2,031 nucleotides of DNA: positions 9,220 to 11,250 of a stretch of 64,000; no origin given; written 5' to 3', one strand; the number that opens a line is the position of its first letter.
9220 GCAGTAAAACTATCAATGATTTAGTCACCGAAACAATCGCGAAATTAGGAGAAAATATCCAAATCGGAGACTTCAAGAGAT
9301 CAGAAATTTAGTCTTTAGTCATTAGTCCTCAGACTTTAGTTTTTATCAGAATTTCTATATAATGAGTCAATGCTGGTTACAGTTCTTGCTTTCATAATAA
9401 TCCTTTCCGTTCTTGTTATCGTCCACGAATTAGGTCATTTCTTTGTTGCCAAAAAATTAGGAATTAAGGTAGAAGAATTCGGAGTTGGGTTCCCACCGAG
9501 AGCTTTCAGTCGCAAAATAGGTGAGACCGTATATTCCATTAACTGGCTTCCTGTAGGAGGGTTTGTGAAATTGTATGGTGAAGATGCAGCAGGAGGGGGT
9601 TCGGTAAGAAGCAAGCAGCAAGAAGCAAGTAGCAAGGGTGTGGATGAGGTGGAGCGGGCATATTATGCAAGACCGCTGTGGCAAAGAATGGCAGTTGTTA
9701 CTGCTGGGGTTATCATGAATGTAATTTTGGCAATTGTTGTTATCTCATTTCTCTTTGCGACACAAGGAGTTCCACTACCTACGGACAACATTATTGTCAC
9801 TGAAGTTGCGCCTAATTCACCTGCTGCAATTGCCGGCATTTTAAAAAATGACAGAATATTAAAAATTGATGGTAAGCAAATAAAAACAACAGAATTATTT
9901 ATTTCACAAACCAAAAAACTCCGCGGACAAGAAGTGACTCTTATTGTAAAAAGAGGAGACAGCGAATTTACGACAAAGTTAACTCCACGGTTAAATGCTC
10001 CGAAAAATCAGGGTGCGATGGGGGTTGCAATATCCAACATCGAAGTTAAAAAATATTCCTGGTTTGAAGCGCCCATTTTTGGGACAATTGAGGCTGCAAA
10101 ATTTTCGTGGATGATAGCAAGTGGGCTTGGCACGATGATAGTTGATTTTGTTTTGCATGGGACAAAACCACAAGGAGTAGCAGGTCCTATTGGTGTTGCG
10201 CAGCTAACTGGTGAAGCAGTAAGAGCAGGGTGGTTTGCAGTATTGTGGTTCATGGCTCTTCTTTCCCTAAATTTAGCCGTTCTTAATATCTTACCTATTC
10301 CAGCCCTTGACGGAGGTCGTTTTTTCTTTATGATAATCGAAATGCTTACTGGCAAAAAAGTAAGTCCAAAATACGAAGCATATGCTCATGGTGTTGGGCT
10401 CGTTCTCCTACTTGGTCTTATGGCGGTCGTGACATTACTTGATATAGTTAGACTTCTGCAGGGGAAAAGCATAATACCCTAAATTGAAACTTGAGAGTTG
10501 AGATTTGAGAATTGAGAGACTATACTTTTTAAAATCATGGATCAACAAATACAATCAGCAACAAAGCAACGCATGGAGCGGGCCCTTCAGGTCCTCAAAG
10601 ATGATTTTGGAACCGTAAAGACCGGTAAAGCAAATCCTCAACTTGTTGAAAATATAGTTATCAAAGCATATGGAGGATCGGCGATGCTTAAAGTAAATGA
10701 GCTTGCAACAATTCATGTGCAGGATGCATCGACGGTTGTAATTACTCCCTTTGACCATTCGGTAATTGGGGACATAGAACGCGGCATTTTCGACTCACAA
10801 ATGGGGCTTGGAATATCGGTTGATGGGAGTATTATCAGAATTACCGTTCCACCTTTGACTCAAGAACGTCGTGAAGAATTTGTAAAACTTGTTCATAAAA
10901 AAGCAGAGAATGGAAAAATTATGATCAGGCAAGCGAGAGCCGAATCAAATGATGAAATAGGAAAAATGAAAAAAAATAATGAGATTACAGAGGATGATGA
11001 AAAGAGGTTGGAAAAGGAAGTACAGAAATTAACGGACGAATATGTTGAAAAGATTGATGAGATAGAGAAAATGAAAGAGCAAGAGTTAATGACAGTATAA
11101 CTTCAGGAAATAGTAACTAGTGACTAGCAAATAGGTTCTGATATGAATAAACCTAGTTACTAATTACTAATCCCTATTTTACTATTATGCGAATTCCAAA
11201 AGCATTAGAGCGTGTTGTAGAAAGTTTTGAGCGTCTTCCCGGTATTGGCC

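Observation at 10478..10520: Intergenic spacers are built from a small vocabulary of tandem 'words' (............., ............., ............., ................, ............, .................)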

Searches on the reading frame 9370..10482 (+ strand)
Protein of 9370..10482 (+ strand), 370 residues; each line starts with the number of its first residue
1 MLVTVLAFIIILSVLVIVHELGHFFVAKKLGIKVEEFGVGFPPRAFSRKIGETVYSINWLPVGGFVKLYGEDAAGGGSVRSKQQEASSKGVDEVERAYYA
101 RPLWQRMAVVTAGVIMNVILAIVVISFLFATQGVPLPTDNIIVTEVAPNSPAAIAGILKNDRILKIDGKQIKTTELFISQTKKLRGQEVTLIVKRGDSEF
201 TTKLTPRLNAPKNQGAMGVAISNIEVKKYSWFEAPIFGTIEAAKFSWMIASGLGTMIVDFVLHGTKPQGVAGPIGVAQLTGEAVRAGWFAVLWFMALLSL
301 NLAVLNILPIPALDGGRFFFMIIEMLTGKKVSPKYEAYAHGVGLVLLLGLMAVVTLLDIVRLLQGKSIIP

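Call 9: search_protein_families(library=pfam, proteins=[window:9370-10482:+])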
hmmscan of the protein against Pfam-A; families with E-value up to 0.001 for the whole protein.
window:9370-10482:+ (370 aa): 4 families
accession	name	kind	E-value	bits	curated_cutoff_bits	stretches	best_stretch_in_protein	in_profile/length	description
PF02163.28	Peptidase_M50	-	3.4e-60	203.6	27.2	1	7-349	1-220/221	Peptidase family M50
PF13180.12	PDZ_2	-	2.6e-12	47.3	27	1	138-203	11-77/80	PDZ domain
PF17820.7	PDZ_6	-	1.2e-10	41.5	27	1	142-194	1-53/54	PDZ domain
PF00595.29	PDZ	-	2e-07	31.7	23.2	1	139-193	25-80/81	PDZ domain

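Call 10: find_related_loci(query=window:9370-10482:+, collection=genome_contigs, flank=10000)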
Query window:9370-10482:+ (370 aa) in genome_contigs; peptide patterns used: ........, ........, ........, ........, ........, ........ (x = any residue, [..] = any of these).
531 stretches matched a pattern; 404 encode a relative of the query (tblastn E <= 1e-3); the best 80 are kept; 80 distinct loci.
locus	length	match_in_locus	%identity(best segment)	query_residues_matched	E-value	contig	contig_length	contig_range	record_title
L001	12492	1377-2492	88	1-370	0e+0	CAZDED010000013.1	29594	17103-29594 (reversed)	MAG TPA_asm: uncultured Gammaproteobacteria bacterium isolate SRP278252_co2_138 genome assembly, contig: NODE_3071_lengt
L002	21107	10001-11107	86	1-370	0e+0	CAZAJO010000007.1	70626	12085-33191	MAG TPA_asm: uncultured Gammaproteobacteria bacterium isolate SRP342105_co1_429 genome assembly, contig: NODE_465_length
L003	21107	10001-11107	74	1-370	0e+0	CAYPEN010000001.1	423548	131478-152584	MAG TPA_asm: uncultured Gammaproteobacteria bacterium isolate SRP263991_co5_217 genome assembly, contig: NODE_12_length_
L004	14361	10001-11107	73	1-370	1e-178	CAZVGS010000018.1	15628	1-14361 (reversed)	MAG TPA_asm: uncultured Gammaproteobacteria bacterium isolate binchicken_co16_182 genome assembly, contig: NODE_6343_len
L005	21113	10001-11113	72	1-370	2e-175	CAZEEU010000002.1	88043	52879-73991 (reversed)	MAG TPA_asm: uncultured Gammaproteobacteria bacterium isolate SRP286056_co1_676 genome assembly, contig: NODE_201_length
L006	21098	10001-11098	74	1-370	6e-174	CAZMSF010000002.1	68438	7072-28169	MAG TPA_asm: uncultured Gammaproteobacteria bacterium isolate SRP135725_co1_372 genome assembly, contig: NODE_280_length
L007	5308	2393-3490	74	1-370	2e-175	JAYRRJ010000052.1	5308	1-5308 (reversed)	MAG: Candidatus Levyibacteriota bacterium isolate XM1_ASGE3bin.27 k141_332099, whole genome shotgun sequence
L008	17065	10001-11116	71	1-370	8e-170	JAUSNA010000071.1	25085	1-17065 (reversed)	MAG: Candidatus Levyibacteriota bacterium isolate E19_metabat.bin.104 E19_k141_473318, whole genome shotgun sequence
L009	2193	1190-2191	73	1-335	1e-178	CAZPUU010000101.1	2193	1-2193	MAG TPA_asm: uncultured Gammaproteobacteria bacterium isolate SRP192515_co2_165 genome assembly, contig: NODE_53324_leng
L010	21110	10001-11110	71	1-370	6e-163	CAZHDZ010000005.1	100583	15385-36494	MAG TPA_asm: uncultured Gammaproteobacteria bacterium isolate SRP286056_co1_222 genome assembly, contig: NODE_151_length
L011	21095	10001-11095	66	1-370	1e-155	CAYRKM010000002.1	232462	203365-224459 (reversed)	MAG TPA_asm: uncultured Gammaproteobacteria bacterium isolate SRP292972_co1_108 genome assembly, contig: NODE_73_length_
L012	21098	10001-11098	64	1-370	6e-155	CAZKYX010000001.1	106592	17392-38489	MAG TPA_asm: uncultured Gammaproteobacteria bacterium isolate SRP286056_co1_17 genome assembly, contig: NODE_137_length_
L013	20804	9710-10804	61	1-369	6e-150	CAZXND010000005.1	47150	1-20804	MAG TPA_asm: uncultured Gammaproteobacteria bacterium isolate SRP192515_co1_195 genome assembly, contig: NODE_544_length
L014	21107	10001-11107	59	1-370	4e-148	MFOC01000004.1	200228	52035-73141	MAG: Candidatus Levybacteria bacterium RIFCSPHIGHO2_02_FULL_40_18 rifcsphigho2_02_scaffold_244, whole genome shotgun seq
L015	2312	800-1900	59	1-370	7e-158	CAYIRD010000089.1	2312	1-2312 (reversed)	MAG TPA_asm: uncultured Gammaproteobacteria bacterium isolate ERP119705_co24_323 genome assembly, contig: NODE_111298_le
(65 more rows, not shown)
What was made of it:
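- On Cyanobacterial STRR proper: The host is Levybacteria (call 10).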

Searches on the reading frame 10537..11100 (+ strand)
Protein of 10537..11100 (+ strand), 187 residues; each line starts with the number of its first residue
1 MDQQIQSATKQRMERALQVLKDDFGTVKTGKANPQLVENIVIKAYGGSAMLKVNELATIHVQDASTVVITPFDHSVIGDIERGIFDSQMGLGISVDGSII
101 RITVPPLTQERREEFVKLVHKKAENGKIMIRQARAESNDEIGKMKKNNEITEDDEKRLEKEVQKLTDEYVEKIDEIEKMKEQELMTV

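Call 9: search_protein_families(library=pfam, proteins=[window:10537-11100:+])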
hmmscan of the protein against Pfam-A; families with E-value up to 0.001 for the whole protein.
window:10537-11100:+ (187 aa): 1 family
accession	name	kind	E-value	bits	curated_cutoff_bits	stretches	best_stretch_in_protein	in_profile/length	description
PF01765.24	RRF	-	7.1e-56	189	29.7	1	20-185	1-164/164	Ribosome recycling factor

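Call 25: find_encoding_contigs(protein=window:10537-11100:+, flank=10000, max_places=10)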
Protein window:10537-11100:+ (187 aa): 22 contigs read that carry it; 10 places shown.
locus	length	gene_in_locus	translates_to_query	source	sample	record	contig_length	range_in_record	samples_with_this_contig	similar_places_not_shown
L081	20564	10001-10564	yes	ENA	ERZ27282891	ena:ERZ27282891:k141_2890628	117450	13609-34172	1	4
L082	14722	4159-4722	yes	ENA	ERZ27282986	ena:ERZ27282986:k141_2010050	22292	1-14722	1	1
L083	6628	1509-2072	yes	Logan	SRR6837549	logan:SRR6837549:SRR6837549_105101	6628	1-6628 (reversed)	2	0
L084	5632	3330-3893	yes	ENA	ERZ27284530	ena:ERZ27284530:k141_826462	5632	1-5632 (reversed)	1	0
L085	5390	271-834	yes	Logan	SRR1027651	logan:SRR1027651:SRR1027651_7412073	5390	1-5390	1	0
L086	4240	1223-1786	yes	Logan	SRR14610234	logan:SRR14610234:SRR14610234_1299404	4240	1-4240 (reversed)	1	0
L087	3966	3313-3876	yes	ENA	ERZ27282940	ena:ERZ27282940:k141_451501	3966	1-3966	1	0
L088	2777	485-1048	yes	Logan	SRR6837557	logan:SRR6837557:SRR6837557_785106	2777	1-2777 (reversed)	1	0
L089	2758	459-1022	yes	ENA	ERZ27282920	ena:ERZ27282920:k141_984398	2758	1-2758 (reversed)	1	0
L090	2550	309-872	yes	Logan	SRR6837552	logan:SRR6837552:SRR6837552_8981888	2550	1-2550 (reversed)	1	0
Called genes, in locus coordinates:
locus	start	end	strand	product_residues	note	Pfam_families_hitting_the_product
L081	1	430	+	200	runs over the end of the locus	-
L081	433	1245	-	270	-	-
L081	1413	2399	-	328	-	-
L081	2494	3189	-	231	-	-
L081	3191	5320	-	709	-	-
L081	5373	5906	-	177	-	-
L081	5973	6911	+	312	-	PF00092:VWA, PF13519:VWA_2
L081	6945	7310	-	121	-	PF05635:23S_rRNA_IVP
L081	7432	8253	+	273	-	PF00318:Ribosomal_S2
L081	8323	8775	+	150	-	PF25025:EF-Ts_N (weak), PF00889:EF_TS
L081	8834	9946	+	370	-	PF02163:Peptidase_M50, PF13180:PDZ_2, PF00595:PDZ (weak), PF17820:PDZ_6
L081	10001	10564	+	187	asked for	PF01765:RRF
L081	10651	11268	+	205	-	PF21176:RecR_HhH, PF02132:RecR_ZnF (weak), PF01751:Toprim, PF13662:Toprim_4, PF21175:RecR_C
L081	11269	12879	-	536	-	-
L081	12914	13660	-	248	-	PF01996:F420_ligase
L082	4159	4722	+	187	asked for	PF01765:RRF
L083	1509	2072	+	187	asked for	PF01765:RRF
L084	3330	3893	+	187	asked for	PF01765:RRF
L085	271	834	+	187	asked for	PF01765:RRF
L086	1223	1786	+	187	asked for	PF01765:RRF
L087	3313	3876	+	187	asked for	PF01765:RRF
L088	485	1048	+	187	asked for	PF01765:RRF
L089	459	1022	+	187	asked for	PF01765:RRF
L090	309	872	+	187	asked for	PF01765:RRF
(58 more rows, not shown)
